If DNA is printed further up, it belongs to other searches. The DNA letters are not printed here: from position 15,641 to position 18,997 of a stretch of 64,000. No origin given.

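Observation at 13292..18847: Divergent cluster of secreted proteins with chaperone/subunit/usher-like architecture but no recognisable family: a candidate undescribed surface-fibre assembly system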

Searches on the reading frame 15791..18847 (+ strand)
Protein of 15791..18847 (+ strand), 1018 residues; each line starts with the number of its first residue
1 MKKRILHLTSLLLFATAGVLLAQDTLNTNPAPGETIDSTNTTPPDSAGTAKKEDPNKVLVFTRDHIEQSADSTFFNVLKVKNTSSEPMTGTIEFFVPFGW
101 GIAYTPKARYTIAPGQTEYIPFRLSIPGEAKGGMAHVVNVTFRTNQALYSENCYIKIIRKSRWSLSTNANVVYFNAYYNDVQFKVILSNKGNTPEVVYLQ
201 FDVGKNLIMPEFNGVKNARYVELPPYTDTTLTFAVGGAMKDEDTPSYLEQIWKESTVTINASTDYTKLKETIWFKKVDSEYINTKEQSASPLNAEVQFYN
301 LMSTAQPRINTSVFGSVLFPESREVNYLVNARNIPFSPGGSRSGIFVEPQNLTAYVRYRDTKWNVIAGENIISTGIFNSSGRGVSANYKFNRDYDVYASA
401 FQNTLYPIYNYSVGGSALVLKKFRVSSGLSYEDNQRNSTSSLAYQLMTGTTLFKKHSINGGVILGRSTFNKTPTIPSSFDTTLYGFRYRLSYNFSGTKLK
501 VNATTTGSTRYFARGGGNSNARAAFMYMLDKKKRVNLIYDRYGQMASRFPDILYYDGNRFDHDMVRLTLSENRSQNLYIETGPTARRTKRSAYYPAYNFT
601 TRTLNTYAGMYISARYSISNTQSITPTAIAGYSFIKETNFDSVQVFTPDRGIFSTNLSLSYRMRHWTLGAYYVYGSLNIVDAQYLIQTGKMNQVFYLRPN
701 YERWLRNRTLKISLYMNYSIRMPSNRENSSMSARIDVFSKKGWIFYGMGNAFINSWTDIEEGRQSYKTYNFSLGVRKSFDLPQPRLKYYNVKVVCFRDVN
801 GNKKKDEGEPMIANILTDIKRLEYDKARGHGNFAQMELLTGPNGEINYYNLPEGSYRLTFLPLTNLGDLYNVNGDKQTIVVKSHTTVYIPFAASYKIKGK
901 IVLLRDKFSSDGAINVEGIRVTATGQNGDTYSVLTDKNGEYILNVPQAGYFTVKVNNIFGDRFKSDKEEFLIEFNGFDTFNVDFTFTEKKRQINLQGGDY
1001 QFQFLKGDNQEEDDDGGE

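Call 3: search_protein_families(library=pfam, proteins=[window:15791-18847:+], max_evalue=1)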
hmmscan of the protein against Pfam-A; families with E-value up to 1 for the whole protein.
window:15791-18847:+ (1018 aa): 6 families
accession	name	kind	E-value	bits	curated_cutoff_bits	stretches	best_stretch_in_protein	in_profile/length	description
PF17210.9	SdrD_B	-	2e-05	25.2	29.7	2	795-861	7-65/112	SdrD B-like domain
PF13620.12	CarboxypepD_reg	-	3.6e-05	24.5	32.3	1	916-956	14-55/82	Carboxypeptidase regulatory-like domain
PF10633.15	NPCBM_assoc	-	0.0062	17.1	24.4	1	77-138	10-71/78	NPCBM-associated, NEW3 domain of alpha-galactosidase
PF11614.14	FixG_C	-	0.046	14.3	25.6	1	78-142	37-101/119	IG-like fold at C-terminal of FixG, putative oxidoreductase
PF17802.7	SpaA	-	0.052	14.1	23.1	0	807-881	11-76/91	Prealbumin-like fold domain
PF13715.12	CarbopepD_reg_2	-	0.21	12.1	32.2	1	916-956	14-51/88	CarboxypepD_reg-like domain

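Call 4: search_protein_families(library=ncbifam, proteins=[window:15791-18847:+], max_evalue=1)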
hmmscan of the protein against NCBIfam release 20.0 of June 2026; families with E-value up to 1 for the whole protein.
window:15791-18847:+ (1018 aa): 0 families

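Call 5: search_solved_structures(query=window:15791-18847:+, max_evalue=1)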
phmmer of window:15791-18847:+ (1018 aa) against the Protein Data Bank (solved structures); distinct sequences matched with E-value up to 1: 2.
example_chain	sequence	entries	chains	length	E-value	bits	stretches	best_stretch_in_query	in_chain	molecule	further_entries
3o4c_A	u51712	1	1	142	0.0035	18.7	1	847-967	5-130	de novo designed beta-trefoil architecture with symmetric primary structure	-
4f34_A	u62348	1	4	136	0.0094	17.3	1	849-967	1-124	de novo protein Symfoil-4V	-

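Call 8: find_homologous_proteins(query=window:15791-18847:+)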
Query window:15791-18847:+ (1018 aa): 8 proteins with E <= 0.001 among 8000 candidates.
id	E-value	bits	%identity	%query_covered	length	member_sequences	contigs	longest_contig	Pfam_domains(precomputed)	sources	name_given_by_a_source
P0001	0.0e+0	2320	100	100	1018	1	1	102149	PF17210.10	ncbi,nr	ncbi:MAG: hypothetical protein KDD36_00910 [Flavobacteriales bacterium]|nr:hypothetical protein [Fla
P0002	0.0e+0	1524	65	98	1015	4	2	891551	PF13620.13,PF10633.16,PF17210.10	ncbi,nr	ncbi:MAG: hypothetical protein H6585_10445 [Flavobacteriales bacterium]|nr:hypothetical protein [Fla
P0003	2.4e-162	561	33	96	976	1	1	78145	-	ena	-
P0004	1.0e-156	542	33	92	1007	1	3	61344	PF13620.13,PF17210.10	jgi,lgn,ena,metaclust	metaclust:\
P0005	1.9e-136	475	31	96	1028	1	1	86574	PF17210.10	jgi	jgi:hypothetical protein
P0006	6.1e-86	308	28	96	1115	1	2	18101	-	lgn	-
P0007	8.6e-40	155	29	29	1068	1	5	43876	PF17210.10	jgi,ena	-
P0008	1.4e-15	75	24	29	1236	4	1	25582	PF13620.13,PF17210.10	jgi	-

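Call 9: find_encoding_contigs(protein=P0002, flank=8000, max_places=2)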
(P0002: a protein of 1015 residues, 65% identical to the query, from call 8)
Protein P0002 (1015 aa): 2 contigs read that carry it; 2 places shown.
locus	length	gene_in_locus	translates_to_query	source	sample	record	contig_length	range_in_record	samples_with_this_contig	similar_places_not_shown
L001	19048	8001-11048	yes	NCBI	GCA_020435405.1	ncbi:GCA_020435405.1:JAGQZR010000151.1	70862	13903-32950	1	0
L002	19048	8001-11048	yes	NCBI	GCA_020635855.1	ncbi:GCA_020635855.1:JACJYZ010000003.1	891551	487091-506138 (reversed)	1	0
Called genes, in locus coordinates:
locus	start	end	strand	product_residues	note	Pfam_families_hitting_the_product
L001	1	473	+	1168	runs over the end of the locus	PF02811:PHP, PF07733:DNA_pol3_alpha, PF17657:DNA_pol3_finger, PF14579:HHH_6, PF01336:tRNA_anti-codon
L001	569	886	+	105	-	PF00085:Thioredoxin, PF13098:Thioredoxin_2, PF13905:Thioredoxin_8 (faint)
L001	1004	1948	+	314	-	PF01882:DUF58, PF13519:VWA_2 (faint)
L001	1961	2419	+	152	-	PF05618:RimB-like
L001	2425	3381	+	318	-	PF24827:AstE_AspA_cat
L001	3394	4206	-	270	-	PF05552:MS_channel_1st_1 (weak), PF00924:MS_channel_2nd, PF21082:MS_channel_3rd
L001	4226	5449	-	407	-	-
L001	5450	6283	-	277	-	PF22076:Cep192_D6 (faint)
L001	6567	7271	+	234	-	-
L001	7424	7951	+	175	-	-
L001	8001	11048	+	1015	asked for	PF10633:NPCBM_assoc (faint), PF13620:CarboxypepD_reg (faint), PF17210:SdrD_B (faint)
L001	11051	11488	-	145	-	PF01451:LMWPc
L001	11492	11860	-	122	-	PF04342:DMT_6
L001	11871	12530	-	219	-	PF00230:MIP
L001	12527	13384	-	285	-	PF01728:FtsJ (faint), PF01135:PCMT, PF01209:Ubie_methyltran, PF13489:Methyltransf_23, PF08241:Methyltransf_11, PF08242:Methyltransf_12, PF13649:Methyltransf_25, PF13847:Methyltransf_31, +1 more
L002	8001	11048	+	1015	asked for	PF10633:NPCBM_assoc (faint), PF13620:CarboxypepD_reg (faint), PF17210:SdrD_B (faint)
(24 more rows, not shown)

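Call 10: find_encoding_contigs(protein=P0003, flank=8000, max_places=2)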
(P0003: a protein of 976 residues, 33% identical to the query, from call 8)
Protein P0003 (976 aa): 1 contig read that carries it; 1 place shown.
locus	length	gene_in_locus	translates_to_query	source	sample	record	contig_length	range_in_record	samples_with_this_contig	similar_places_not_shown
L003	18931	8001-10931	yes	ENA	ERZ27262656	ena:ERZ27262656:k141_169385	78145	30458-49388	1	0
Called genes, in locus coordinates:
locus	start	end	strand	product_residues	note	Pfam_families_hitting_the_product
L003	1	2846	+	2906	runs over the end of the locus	PF17517:IgGFc_binding, PF00801:PKD, PF18911:PKD_4, PF00801:PKD (weak), PF18911:PKD_4 (weak), PF13585:CHU_C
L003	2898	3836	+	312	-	PF11751:PorP_SprF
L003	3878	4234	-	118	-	-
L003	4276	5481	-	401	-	-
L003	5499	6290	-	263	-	PF06280:fn3_5 (faint)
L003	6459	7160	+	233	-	-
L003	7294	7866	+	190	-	-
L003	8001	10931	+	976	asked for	-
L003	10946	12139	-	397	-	PF13167:GTP-bdg_N, PF16360:GTP-bdg_M, PF00025:Arf, PF00009:GTP_EFTU (faint), PF01926:MMR_HSR1, PF02421:FeoB_N (weak)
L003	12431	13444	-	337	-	PF01063:Aminotran_4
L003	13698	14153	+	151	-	-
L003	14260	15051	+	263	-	PF13174:TPR_6 (faint), PF13525:YfiO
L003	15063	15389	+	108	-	PF01192:RNA_pol_Rpb6 (weak)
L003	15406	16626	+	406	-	PF02441:Flavoprotein, PF04127:DFP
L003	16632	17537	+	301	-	PF16119:DUF4835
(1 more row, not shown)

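Call 11: find_encoding_contigs(protein=P0004, flank=8000, max_places=2)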
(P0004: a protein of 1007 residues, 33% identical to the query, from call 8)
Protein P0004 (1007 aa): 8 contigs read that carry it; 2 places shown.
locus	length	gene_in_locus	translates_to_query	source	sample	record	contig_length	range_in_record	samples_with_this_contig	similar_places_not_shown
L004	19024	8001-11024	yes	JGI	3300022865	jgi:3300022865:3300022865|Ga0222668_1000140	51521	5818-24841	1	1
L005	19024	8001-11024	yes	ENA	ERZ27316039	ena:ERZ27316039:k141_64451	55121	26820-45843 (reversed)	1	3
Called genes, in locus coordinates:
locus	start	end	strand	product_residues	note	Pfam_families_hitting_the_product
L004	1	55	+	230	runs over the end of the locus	-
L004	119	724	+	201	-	-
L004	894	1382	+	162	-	-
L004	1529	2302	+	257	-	PF13483:Lactamase_B_3 (weak)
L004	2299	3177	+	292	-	PF06966:DUF1295, PF02544:Steroid_dh (weak)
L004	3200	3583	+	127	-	PF13599:Pentapeptide_4, PF00805:Pentapeptide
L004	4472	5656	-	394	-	-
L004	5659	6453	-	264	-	-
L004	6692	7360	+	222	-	-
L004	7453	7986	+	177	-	-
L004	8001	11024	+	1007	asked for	PF13620:CarboxypepD_reg (faint), PF17210:SdrD_B (weak)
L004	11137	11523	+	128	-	-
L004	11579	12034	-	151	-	PF22381:Staph_reg_Sar_Rot, PF01047:MarR, PF12802:MarR_2, PF13463:HTH_27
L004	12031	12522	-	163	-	PF00255:GSHPx, PF00578:AhpC-TSA (weak)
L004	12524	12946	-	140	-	-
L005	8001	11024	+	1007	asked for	PF13620:CarboxypepD_reg (faint), PF17210:SdrD_B (weak)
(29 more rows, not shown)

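Call 13: find_encoding_contigs(protein=P0005, flank=8000, max_places=1)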
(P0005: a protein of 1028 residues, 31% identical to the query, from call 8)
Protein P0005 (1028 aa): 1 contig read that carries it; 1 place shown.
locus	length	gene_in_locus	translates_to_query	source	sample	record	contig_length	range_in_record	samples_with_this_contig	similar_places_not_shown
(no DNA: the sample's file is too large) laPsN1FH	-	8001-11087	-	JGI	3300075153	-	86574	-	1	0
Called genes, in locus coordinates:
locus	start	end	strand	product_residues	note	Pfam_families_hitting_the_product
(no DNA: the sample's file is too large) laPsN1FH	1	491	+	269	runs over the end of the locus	-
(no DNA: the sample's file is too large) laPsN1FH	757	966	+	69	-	-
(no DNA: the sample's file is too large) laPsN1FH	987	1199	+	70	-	-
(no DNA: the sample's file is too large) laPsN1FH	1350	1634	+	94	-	PF00076:RRM_1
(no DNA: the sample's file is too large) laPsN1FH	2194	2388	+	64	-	-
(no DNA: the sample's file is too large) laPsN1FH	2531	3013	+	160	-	PF14534:DUF4440 (weak)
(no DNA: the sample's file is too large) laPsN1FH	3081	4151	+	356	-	PF03054:tRNA_Me_trans, PF06508:QueC (faint), PF20259:tRNA_Me_trans_M, PF20258:tRNA_Me_trans_C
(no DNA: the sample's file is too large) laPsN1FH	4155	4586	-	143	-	-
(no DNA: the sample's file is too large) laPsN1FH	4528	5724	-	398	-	-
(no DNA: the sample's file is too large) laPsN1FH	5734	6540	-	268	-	PF22067:Cep192_D3 (faint)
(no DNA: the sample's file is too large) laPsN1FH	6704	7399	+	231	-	-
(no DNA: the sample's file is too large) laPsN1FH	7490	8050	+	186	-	-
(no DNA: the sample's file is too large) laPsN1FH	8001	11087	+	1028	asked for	PF17210:SdrD_B (faint)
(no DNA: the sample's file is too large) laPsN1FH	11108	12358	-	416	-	PF00144:Beta-lactamase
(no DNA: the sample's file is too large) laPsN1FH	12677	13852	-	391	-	PF07221:GlcNAc_2-epim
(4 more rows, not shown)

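Call 14: find_encoding_contigs(protein=P0006, flank=8000, max_places=1)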
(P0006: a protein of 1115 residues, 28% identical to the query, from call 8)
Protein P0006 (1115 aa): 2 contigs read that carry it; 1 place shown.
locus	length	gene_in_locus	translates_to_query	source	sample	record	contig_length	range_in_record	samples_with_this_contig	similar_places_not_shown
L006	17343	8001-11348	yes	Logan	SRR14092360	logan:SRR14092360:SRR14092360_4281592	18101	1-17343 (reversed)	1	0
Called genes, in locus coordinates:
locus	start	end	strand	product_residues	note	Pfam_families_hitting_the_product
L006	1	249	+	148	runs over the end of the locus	-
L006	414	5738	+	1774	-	PF19408:PKD_6, PF13573:SprB, PF13585:CHU_C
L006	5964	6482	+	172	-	PF09912:DUF2141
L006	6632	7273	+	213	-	-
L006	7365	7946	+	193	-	-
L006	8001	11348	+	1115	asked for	-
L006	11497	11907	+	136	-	-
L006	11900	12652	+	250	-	PF00535:Glycos_transf_2, PF10111:Glyco_tranf_2_2 (faint), PF13641:Glyco_tranf_2_3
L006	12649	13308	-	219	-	PF09365:DUF2461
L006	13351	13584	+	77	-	PF07609:DUF1572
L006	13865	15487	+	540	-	PF17164:DUF5122 (weak), PF18962:Por_Secre_tail (weak)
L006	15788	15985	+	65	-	PF01165:Ribosomal_S21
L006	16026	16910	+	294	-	PF02899:Phage_int_SAM_1, PF13495:Phage_int_SAM_4 (weak), PF00589:Phage_integrase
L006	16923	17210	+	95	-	PF02482:Ribosomal_S30AE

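Call 15: find_encoding_contigs(protein=P0007, flank=8000, max_places=1)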
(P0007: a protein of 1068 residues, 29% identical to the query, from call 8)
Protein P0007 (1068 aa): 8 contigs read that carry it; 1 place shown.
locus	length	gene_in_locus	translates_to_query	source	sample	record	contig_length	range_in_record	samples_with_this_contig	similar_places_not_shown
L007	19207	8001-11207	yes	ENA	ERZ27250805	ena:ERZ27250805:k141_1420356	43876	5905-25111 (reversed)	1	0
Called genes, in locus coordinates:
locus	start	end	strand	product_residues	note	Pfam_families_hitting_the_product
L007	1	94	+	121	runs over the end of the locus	PF01152:Bac_globin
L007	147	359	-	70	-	-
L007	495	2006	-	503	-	PF11840:DUF3360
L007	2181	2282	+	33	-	-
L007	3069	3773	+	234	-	PF08281:Sigma70_r4_2 (faint), PF00196:GerE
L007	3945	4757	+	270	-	PF06030:WxLIP_PGBD (weak), PF06280:fn3_5 (weak)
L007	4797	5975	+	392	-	-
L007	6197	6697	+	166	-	-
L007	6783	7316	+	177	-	-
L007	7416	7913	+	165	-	-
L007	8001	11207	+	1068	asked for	PF17210:SdrD_B (faint)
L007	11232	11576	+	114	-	-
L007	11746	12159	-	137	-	-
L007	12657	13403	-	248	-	PF20720:nSTAND3 (weak), PF00004:AAA, PF00910:RNA_helicase (faint), PF05729:NACHT (faint)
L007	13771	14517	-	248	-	PF13500:AAA_26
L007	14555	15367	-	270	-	PF13489:Methyltransf_23 (weak), PF13649:Methyltransf_25, PF13847:Methyltransf_31 (faint), PF08241:Methyltransf_11, PF08242:Methyltransf_12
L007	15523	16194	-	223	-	PF04301:BioG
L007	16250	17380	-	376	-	PF00155:Aminotran_1_2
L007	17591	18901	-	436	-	PF00202:Aminotran_3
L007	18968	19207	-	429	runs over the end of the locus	PF00375:SDF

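Call 16: find_encoding_contigs(protein=P0008, flank=8000, max_places=1)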
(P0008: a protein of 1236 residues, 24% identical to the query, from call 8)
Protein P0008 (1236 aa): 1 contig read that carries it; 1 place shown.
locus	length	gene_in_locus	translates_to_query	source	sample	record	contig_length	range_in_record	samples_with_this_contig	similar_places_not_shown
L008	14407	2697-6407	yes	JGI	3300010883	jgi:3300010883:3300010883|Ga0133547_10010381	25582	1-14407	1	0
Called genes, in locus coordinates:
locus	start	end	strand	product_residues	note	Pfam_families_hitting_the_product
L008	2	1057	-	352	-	?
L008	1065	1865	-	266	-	-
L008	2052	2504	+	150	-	-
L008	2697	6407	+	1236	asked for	PF17210:SdrD_B, PF13620:CarboxypepD_reg (faint)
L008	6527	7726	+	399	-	PF07536:HWE_HK (weak), PF07568:HisKA_2, PF13581:HATPase_c_2 (weak)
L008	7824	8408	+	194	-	PF00072:Response_reg, PF00196:GerE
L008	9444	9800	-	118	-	-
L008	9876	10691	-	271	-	PF01416:PseudoU_synth_1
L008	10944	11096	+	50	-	-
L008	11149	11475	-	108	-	-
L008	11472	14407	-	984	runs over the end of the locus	PF01565:FAD_binding_4, PF02913:FAD-oxidase_C, PF13183:Fer4_8 (weak), PF13534:Fer4_17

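Call 56: search_protein_representatives(alignment_id=A4)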
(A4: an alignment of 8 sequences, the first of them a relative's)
Query: 8 sequences, 1012 profile positions. Proteins with E-value up to 0.001 (for the whole library): 5919; up to 1e-10: 2545; up to 1e-30: 709. The best 150 are listed.
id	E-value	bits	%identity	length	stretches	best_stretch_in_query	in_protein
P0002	0.0e+00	1445.5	-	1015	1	9-1010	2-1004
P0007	0.0e+00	1072.4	-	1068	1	18-1010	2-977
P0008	4.0e-298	1008.2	-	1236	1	2-999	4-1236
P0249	1.1e-289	980.2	-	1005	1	56-1010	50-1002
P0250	1.2e-280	950.3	-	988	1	43-1008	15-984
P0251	7.5e-279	944.4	-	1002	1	30-1009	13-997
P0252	5.2e-278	941.6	-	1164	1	1-1009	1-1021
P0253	4.1e-262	889.0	-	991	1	53-1009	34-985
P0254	4.5e-252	855.7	-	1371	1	50-1009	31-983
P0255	1.3e-245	834.4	-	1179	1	8-1010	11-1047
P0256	1.4e-245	834.3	-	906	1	113-1011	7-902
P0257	1.1e-244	831.3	-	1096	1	55-1010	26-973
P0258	1.9e-244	830.5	-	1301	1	60-1003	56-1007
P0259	4.9e-241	819.2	-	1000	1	59-1010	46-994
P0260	1.4e-240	817.6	-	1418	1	56-1010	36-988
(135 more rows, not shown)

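Call 59: search_protein_families(library=pfam, alignment_id=A7, max_evalue=0.1)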
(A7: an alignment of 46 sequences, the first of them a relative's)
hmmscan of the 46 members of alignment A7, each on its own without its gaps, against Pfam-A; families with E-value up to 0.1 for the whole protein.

A. member 1, P0001 (1018 aa): 5 families
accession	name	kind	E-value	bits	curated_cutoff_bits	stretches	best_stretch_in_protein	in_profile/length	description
PF17210.9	SdrD_B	-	2e-05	25.2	29.7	1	795-861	7-65/112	SdrD B-like domain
PF13620.12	CarboxypepD_reg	-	3.6e-05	24.5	32.3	1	916-956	14-55/82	Carboxypeptidase regulatory-like domain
PF10633.15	NPCBM_assoc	-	0.0062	17.1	24.4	1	77-138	10-71/78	NPCBM-associated, NEW3 domain of alpha-galactosidase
PF11614.14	FixG_C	-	0.046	14.3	25.6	0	78-142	37-101/119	IG-like fold at C-terminal of FixG, putative oxidoreductase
PF17802.7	SpaA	-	0.052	14.1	23.1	0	807-881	11-76/91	Prealbumin-like fold domain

B. families by the number of members that match (of 46 scanned): 40 families (the first 25 are shown)
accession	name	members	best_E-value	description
PF13620.12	CarboxypepD_reg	41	1e-11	Carboxypeptidase regulatory-like domain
PF17210.9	SdrD_B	41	9.3e-11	SdrD B-like domain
PF17802.7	SpaA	25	9.3e-07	Prealbumin-like fold domain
PF11614.14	FixG_C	22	2.2e-08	IG-like fold at C-terminal of FixG, putative oxidoreductase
PF13715.12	CarbopepD_reg_2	16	0.00035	CarboxypepD_reg-like domain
PF10633.15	NPCBM_assoc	12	2.3e-05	NPCBM-associated, NEW3 domain of alpha-galactosidase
PF22898.2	NOMO1-like_1st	6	0.0015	BOS complex subunit NOMO1-like, first beta sandwich domain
PF05036.18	SPOR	3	0.0084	SPOR domain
PF24025.1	Ig_DR_A0283-like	3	0.0092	DR_A0283-like, Ig-like domain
PF00691.25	OmpA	2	8.1e-14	OmpA family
PF17789.7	MG4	2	0.00028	Macroglobulin domain MG4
PF13505.12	OMP_b-brl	2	0.0027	Outer membrane protein beta-barrel domain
PF18079.6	AglB_L1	2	0.0032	Archaeal glycosylation protein B long peripheral domain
PF09430.16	EMC7_beta-sandw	2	0.0062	ER membrane protein complex subunit 7, beta-sandwich domain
PF06030.18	WxLIP_PGBD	2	0.057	WxL Interacting Protein, peptidoglycan binding domain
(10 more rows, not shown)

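Call 60: search_solved_structures(query=A7, max_evalue=1)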
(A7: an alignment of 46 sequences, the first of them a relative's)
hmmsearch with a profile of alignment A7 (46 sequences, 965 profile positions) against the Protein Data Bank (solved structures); distinct sequences matched with E-value up to 1: 2.
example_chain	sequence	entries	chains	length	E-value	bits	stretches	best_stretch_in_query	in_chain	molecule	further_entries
10ps_A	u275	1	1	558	1e-08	37.2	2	755-841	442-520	Serine-aspartate repeat-containing protein D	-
4oq1_A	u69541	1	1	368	0.052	15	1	797-855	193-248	Cell wall surface anchor family protein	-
